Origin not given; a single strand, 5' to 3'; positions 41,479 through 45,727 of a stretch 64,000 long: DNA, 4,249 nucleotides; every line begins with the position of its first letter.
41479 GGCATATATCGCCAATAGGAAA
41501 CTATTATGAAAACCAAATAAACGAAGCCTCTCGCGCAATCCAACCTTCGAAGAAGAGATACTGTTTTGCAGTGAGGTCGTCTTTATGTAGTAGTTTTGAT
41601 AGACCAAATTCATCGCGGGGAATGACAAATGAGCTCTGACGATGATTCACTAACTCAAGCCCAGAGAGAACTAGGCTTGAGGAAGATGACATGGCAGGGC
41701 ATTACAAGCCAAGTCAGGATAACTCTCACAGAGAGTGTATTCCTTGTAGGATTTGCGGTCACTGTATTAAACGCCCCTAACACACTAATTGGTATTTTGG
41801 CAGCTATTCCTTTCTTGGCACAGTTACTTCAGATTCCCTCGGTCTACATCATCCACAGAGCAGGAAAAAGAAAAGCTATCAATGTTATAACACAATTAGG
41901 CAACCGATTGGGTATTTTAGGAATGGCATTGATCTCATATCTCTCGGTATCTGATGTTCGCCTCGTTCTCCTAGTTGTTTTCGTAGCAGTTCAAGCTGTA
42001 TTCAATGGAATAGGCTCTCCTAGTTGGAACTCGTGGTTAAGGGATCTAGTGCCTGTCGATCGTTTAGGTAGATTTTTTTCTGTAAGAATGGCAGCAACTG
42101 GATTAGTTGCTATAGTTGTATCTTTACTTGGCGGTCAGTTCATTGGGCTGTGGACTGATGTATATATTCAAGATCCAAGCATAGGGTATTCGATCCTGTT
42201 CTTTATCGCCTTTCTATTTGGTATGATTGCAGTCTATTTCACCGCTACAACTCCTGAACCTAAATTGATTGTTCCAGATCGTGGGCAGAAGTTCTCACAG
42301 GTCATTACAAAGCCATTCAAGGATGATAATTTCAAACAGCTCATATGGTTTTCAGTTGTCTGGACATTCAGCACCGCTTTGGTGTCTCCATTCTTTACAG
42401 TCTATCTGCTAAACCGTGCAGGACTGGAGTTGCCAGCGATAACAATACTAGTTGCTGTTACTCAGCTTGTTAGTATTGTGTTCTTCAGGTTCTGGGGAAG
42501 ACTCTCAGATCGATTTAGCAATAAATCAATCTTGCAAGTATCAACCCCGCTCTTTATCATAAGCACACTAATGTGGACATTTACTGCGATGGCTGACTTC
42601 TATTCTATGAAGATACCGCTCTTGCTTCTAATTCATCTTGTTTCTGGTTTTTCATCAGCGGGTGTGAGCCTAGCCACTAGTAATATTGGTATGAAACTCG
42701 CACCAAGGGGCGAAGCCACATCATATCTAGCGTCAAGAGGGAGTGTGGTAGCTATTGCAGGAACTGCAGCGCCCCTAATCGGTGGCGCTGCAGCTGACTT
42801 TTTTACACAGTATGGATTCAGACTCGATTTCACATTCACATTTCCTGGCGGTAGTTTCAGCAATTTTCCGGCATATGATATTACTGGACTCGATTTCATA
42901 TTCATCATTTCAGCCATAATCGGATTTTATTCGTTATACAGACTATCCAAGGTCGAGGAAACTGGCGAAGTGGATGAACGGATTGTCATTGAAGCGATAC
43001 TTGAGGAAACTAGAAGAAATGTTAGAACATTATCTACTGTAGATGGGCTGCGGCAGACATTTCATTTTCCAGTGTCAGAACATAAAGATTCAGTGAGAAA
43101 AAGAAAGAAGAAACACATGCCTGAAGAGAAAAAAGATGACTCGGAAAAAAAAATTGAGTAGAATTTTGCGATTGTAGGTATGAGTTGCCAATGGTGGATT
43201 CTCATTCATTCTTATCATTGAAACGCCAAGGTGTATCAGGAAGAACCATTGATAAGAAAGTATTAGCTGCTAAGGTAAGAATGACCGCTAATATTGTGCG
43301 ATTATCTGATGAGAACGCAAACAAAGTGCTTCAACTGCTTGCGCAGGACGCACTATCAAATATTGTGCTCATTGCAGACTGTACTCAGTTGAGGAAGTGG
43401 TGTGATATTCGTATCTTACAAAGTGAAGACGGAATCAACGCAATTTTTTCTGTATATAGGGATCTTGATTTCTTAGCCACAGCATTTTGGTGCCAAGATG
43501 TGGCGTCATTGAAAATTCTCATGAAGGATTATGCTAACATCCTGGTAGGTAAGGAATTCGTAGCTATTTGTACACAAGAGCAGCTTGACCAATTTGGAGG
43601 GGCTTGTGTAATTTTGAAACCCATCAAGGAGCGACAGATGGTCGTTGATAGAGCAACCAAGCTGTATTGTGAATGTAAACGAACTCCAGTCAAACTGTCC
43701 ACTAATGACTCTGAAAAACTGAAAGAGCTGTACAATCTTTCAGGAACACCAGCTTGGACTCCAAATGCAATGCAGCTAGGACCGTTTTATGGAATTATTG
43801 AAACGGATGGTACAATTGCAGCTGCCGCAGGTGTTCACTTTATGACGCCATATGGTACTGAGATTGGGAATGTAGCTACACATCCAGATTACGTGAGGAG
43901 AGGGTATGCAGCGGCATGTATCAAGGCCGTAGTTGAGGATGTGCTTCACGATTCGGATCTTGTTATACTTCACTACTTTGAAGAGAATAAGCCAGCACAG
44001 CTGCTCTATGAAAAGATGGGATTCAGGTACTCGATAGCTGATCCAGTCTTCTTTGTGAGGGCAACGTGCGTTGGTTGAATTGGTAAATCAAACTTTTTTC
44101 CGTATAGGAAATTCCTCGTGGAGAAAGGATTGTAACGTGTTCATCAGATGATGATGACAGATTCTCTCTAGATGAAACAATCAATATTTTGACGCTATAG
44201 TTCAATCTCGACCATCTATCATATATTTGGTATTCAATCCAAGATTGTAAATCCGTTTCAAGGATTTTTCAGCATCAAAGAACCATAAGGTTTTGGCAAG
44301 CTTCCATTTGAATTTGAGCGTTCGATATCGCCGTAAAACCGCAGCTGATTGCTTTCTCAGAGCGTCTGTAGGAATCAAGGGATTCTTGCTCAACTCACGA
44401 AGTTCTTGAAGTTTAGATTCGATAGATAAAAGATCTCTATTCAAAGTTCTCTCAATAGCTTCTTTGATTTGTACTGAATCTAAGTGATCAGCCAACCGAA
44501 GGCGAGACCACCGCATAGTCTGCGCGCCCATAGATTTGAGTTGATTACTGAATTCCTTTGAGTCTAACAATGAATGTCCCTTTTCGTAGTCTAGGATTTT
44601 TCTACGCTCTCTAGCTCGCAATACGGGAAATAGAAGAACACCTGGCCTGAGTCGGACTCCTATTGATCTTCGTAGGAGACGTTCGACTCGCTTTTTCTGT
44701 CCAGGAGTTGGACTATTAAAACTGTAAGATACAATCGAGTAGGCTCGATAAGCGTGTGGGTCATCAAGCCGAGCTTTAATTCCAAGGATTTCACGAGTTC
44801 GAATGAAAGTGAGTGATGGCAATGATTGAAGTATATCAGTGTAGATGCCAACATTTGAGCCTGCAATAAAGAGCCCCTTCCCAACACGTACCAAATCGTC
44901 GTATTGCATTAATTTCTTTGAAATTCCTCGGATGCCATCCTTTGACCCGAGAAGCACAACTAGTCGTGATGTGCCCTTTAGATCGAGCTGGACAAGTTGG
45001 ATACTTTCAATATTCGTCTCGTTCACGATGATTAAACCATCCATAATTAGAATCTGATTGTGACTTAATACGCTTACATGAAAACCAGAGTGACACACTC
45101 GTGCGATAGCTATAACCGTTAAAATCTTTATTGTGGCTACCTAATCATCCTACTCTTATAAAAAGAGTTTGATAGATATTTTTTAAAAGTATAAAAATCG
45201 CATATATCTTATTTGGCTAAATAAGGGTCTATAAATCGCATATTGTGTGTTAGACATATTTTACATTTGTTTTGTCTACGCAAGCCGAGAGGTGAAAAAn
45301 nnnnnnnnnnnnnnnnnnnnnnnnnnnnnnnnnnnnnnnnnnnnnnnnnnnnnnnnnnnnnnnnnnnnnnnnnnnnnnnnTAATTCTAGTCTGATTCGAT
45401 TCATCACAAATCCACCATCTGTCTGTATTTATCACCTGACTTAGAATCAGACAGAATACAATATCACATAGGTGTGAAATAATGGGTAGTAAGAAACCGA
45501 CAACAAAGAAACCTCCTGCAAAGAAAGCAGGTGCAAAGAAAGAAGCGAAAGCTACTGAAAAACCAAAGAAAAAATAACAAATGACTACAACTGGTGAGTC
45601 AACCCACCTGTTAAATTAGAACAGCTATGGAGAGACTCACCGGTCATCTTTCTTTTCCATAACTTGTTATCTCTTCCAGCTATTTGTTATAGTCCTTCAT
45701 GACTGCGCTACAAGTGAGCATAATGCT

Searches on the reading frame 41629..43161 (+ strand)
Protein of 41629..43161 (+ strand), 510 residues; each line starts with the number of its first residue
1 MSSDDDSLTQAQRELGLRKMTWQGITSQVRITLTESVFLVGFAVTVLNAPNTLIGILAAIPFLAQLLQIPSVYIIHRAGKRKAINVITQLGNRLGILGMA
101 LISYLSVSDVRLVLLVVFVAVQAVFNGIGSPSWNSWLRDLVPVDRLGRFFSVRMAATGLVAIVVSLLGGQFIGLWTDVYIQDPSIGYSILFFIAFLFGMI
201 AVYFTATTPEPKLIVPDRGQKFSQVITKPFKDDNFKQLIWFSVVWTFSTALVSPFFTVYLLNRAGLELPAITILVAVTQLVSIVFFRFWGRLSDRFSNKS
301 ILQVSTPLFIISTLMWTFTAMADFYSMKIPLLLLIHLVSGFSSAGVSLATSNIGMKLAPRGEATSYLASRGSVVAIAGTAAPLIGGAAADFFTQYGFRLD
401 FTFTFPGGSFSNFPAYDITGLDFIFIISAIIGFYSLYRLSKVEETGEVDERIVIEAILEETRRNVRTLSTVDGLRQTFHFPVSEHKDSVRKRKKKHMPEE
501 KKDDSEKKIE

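Call 94: search_protein_families(library=pfam, proteins=[window:41629-43161:+], max_evalue=0.0001)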
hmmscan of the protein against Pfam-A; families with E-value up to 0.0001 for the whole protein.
window:41629-43161:+ (510 aa): 1 family
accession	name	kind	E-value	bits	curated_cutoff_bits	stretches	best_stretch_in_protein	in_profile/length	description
PF07690.21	MFS_1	-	4.8e-29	101.8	33.4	1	38-382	15-347/347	Major Facilitator Superfamily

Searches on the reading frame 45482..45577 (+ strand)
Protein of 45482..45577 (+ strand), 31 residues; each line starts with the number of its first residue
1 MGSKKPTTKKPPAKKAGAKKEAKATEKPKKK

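Call 9: search_protein_families(library=pfam, proteins=[window:45482-45577:+], max_evalue=0.01)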
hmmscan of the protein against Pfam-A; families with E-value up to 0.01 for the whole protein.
window:45482-45577:+ (31 aa): 0 families

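Call 10: find_encoding_contigs(protein=window:45482-45577:+, flank=10000, max_places=10)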
Protein window:45482-45577:+ (31 aa): 2 contigs read that carry it; 1 place shown.
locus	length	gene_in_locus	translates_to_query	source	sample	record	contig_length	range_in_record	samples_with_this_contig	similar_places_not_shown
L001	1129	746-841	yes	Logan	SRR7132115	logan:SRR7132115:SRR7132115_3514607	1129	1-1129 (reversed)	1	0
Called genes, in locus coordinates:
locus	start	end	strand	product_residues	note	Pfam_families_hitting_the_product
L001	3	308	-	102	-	?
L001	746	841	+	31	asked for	-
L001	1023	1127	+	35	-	?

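Call 14: search_protein_families(library=ncbifam, proteins=[window:45482-45577:+], max_evalue=10)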
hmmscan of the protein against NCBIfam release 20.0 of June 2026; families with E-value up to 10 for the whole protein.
window:45482-45577:+ (31 aa): 0 families
